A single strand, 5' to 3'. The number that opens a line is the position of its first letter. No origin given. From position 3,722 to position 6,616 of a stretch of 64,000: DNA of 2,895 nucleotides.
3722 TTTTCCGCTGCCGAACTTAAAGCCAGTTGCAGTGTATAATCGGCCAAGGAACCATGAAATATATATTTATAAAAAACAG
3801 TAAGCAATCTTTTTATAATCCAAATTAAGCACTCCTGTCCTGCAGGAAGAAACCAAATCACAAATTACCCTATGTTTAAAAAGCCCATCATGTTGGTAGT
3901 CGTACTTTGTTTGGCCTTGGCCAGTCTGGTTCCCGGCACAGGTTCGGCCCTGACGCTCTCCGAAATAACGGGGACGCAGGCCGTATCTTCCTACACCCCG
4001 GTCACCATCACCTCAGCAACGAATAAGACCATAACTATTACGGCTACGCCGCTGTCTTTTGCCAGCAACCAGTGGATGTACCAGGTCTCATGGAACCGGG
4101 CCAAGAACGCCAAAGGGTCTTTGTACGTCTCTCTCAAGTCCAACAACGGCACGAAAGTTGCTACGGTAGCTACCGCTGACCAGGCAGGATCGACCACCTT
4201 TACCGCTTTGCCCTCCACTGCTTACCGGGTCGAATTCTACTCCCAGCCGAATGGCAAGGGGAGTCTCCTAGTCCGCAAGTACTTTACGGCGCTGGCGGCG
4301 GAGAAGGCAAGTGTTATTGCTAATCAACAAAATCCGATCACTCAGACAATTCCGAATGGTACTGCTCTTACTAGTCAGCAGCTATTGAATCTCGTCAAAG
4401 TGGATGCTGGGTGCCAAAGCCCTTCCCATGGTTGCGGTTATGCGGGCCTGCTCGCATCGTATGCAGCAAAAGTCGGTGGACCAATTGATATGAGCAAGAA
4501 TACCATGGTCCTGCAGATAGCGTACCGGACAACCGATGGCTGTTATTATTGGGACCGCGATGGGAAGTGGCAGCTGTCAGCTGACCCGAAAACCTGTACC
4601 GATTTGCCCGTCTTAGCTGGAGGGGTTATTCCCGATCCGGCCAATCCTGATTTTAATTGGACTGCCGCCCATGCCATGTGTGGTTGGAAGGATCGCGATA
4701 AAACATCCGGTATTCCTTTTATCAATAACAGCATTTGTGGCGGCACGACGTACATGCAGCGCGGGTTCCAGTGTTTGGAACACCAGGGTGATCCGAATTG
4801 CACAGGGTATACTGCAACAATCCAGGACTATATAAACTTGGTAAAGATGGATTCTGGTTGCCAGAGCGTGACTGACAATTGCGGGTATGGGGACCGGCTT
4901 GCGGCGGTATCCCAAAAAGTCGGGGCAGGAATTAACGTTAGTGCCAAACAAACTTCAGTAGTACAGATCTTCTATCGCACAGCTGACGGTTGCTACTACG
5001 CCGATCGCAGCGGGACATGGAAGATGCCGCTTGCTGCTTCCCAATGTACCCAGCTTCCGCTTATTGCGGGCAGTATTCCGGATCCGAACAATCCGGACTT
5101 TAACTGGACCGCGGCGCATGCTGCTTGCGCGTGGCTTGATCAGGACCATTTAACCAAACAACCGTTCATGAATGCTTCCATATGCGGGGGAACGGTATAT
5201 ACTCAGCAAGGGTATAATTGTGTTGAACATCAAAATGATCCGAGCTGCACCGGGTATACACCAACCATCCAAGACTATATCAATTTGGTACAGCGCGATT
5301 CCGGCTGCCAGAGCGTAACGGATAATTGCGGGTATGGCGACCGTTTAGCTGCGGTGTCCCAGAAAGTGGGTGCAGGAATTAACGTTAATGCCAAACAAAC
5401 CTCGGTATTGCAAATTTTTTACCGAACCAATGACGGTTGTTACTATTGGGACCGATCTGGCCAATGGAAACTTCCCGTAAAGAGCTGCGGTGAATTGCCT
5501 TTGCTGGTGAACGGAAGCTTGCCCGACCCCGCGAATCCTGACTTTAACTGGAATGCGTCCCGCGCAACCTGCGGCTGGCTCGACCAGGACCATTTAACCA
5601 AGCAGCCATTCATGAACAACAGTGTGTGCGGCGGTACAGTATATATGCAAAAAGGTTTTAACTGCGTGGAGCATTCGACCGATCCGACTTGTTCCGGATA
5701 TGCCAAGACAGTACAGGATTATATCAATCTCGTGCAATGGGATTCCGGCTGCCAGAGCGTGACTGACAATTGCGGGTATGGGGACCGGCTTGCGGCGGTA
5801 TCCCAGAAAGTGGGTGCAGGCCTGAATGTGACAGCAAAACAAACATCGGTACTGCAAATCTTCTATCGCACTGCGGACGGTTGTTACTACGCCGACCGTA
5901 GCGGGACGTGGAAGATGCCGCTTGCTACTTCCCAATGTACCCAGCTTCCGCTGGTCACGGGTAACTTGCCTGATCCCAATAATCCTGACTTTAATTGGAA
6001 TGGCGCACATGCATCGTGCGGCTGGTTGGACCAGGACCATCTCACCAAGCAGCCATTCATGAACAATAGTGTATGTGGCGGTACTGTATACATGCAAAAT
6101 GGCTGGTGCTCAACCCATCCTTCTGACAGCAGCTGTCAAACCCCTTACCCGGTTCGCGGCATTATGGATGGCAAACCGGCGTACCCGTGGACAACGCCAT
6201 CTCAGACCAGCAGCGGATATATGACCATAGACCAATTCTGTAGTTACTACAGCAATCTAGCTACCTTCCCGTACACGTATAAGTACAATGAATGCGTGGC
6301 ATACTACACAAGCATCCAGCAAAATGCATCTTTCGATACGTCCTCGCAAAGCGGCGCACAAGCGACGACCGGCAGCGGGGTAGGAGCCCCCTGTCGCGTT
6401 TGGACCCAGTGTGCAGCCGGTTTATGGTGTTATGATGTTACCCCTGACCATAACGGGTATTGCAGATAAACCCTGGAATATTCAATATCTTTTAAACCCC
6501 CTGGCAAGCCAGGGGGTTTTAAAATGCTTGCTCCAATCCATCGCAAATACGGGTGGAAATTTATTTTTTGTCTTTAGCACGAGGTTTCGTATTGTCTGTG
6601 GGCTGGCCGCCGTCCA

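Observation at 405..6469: Family of four paralogous giant secreted Cys-rich modular repeat proteins (405-3137, 3872-6469, 44892-47903, 60441-63518)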

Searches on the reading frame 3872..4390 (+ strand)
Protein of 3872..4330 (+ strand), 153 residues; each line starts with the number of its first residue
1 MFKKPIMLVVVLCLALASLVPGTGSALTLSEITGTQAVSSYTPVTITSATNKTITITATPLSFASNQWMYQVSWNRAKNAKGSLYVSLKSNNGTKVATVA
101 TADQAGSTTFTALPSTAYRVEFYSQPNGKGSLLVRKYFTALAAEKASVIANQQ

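Call 12: find_related_loci(query=window:3872-4330:+, collection=genome_contigs, flank=6000)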
Query window:3872-4330:+ (153 aa) in genome_contigs; peptide patterns used: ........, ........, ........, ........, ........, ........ (x = any residue, [..] = any of these).
405 stretches matched a pattern; 1 encode a relative of the query (tblastn E <= 1e-3); 1 distinct loci.
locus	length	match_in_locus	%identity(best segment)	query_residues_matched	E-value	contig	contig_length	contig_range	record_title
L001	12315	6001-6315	46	37-141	3e-27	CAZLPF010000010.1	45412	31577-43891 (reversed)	MAG TPA_asm: uncultured Candidatus Saccharibacteria bacterium isolate binchicken_co105_70 genome assembly, contig: NODE_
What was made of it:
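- Tried and rejected: The window's own genome is not among the GTDB species representatives (call 12).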

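Call 29: find_homologous_proteins(query=A2, max_evalue=0.001)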
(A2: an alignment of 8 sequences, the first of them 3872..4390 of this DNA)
Query A2 (8 sequences): 8000 candidates shared short words with the query, none scored E <= 0.001.

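Call 31: search_protein_families(library=pfam, proteins=[L001:5767-9963:+, L001:4343-5458:+], max_evalue=0.01)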
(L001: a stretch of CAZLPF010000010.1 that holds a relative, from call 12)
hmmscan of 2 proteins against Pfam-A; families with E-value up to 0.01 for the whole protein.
L001:5767-9963:+ (1399 aa): 1 family
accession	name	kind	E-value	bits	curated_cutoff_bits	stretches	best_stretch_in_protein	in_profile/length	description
PF00041.27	fn3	-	0.0068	17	25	0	1337-1371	41-74/84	Fibronectin type III domain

L001:4343-5458:+ (372 aa): 1 family
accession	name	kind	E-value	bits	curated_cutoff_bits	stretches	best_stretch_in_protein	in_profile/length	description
PF01476.26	LysM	-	1.5e-06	28.5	20.9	1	198-249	1-43/43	LysM domain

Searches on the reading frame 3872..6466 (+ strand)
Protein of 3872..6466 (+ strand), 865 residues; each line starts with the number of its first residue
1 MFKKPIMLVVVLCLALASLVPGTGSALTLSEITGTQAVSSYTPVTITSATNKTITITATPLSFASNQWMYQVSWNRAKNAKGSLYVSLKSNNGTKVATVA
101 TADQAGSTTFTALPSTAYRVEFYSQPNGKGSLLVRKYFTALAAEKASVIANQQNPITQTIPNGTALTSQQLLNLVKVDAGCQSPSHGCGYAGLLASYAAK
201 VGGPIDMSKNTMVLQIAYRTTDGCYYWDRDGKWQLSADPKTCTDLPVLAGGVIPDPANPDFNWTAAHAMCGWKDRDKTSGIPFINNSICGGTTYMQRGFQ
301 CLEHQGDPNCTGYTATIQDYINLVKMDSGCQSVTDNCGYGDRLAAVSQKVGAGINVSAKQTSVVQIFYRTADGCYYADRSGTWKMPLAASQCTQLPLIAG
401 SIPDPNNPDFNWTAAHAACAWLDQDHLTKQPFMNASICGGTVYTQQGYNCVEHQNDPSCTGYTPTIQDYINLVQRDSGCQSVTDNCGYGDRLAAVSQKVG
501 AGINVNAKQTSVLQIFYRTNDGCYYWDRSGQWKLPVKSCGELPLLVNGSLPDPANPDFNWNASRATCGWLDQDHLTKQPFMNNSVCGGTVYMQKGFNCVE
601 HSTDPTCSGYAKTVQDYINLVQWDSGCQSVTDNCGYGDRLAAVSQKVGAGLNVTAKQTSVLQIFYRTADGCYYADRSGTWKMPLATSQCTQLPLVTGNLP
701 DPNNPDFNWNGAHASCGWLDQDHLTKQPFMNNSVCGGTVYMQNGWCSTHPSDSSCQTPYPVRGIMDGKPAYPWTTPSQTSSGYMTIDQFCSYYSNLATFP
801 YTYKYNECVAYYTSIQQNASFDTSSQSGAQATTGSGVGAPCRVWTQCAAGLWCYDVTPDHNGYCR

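Call 7: search_protein_families(library=pfam, proteins=[window:3872-6466:+], max_evalue=1)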
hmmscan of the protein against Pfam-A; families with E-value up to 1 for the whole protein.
window:3872-6466:+ (865 aa): 7 families
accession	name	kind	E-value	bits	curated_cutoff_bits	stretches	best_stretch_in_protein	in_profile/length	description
PF24089.1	DUF7374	-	7.7e-08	32.6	27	2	633-687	28-85/106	Family of unknown function (DUF7374)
PF17210.9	SdrD_B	-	0.0024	18.5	29.7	1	84-128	27-69/112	SdrD B-like domain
PF22151.2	Fer4_NDSU1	-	0.012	15.6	23.8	0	497-521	11-35/51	NADH-ubiquinone oxidoreductase NDSU1/NuoG-like, 4Fe-4S domain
PF07027.17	DUF1318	-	0.014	16.4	27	0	196-234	52-90/92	Protein of unknown function (DUF1318)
PF19086.5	Terpene_syn_C_2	-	0.052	13.7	23.7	0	459-489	93-123/199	Terpene synthase family 2, C-terminal metal binding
PF04017.17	DUF366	-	0.13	12.2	29.9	0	344-366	124-146/184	Domain of unknown function (DUF366)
PF19895.4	DUF6368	-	0.24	11.9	25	0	175-208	85-118/184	Family of unknown function (DUF6368)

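Call 8: search_protein_families(library=ncbifam, proteins=[window:3872-6466:+], max_evalue=1)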
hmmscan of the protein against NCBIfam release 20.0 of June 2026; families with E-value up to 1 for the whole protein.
window:3872-6466:+ (865 aa): 1 family
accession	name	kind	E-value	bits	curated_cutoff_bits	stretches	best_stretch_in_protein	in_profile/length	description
NF005679.0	PRK07475.1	subfamily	0.00022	20.7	231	0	624-663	77-113/246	hypothetical protein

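Call 13: find_homologous_proteins(query=window:3872-6466:+, max_evalue=0.001)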
Query window:3872-6466:+ (865 aa): 7 proteins with E <= 0.001 among 8000 candidates.
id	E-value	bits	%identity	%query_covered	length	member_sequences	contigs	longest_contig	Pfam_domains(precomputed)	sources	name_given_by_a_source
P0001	0.0e+0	2054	100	100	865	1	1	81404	PF24089.1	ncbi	-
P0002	6.1e-158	545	38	100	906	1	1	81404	-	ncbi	-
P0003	1.7e-74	269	32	63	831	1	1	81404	-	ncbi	-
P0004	9.8e-72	260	42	43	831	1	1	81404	PF16371.13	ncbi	-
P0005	6.1e-65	238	89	15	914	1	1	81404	-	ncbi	-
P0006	1.9e-57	213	73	17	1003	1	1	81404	-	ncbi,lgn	-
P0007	1.1e-46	177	68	15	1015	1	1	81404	PF17438.9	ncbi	-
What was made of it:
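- Several copies are clustered within 81 kb (call 13).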

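Call 14: find_encoding_contigs(protein=P0001, flank=10000, max_places=3)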
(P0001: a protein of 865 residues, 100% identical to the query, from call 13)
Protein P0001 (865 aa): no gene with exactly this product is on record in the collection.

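Call 17: find_encoding_contigs(protein=P0006, flank=10000, max_places=4)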
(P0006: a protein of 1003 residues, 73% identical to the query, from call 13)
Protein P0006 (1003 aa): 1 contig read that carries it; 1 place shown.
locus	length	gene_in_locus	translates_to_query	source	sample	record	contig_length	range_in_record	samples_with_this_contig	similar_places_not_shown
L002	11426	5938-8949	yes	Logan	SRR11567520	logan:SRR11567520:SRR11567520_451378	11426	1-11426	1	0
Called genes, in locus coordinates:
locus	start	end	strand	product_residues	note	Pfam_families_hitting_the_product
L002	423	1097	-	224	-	PF06736:TMEM175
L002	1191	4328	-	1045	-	PF13620:CarboxypepD_reg, PF25183:OMP_b-brl_4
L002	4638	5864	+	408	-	PF01476:LysM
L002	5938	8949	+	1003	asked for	-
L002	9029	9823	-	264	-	PF18914:DUF5666 (faint)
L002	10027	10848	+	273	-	PF04203:Sortase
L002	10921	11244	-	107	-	PF03083:MtN3_slv (faint)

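Call 18: list_cluster_members(proteins=[P0001, P0003, P0004, P0005, P0006])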
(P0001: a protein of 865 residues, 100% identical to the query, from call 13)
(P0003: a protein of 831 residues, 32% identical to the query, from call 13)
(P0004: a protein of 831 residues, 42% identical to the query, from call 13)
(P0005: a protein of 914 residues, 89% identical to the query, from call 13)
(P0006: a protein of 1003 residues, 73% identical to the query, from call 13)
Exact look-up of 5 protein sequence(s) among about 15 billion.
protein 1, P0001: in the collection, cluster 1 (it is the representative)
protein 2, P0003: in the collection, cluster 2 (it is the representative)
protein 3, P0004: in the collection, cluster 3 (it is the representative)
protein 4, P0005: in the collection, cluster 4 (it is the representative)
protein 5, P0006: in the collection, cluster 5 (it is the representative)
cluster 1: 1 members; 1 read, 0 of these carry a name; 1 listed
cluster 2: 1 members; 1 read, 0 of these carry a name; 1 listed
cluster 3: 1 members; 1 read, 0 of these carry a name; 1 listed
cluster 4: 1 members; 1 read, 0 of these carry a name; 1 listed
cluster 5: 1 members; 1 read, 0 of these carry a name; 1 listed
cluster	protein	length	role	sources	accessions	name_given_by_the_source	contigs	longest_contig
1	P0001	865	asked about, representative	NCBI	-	-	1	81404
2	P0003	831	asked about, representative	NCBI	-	-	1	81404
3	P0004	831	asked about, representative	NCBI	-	-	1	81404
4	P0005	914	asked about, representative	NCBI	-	-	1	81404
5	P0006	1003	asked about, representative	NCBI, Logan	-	-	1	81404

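Call 31: search_protein_families(library=pfam, proteins=[P0003, P0004, P0005], max_evalue=0.01)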
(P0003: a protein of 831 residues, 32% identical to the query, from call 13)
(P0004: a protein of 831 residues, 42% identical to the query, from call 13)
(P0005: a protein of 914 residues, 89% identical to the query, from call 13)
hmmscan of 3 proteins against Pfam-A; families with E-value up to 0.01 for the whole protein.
P0003 (831 aa): 1 family
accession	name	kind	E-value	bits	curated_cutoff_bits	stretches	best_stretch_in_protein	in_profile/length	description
PF17210.9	SdrD_B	-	0.00073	20.2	29.7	1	84-128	27-69/112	SdrD B-like domain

P0004 (831 aa): 1 family
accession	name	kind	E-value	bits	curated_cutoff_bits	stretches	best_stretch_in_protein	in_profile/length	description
PF17210.9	SdrD_B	-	0.0033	18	29.7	1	84-128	27-69/112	SdrD B-like domain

P0005 (914 aa): 4 families
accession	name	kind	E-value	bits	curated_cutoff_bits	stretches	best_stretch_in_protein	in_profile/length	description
PF17971.7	LIFR_D2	-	0.00053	20.6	26.4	0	260-279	68-87/114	Leukemia inhibitory factor receptor D2 domain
PF23861.1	Ribophorin_II_2nd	-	0.0019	18.8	23.4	1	30-98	22-94/105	Ribophorin II second domain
PF25138.1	Phage_H_T_join_3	-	0.0021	18.5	27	0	823-842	102-121/125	Phage head-tail joining protein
PF17210.9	SdrD_B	-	0.0027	18.3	29.7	1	86-129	28-69/112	SdrD B-like domain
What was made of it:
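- On Sortase-anchored (LPXTG) surface proteins: A sortase gene is nearby at 48954-49802 (calls 17, 31).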

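Call 95: search_dna_similar(query=window:3872-6466:+, collection=phages, mode=protein, max_evalue=0.001, max_rows=10)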
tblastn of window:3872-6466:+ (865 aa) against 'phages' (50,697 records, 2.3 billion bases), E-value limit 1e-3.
No match.

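Call 96: search_dna_similar(query=window:3872-6466:+, collection=plasmids, mode=protein, max_evalue=0.001, max_rows=10)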
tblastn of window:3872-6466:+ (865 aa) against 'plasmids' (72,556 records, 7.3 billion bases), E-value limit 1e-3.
No match.
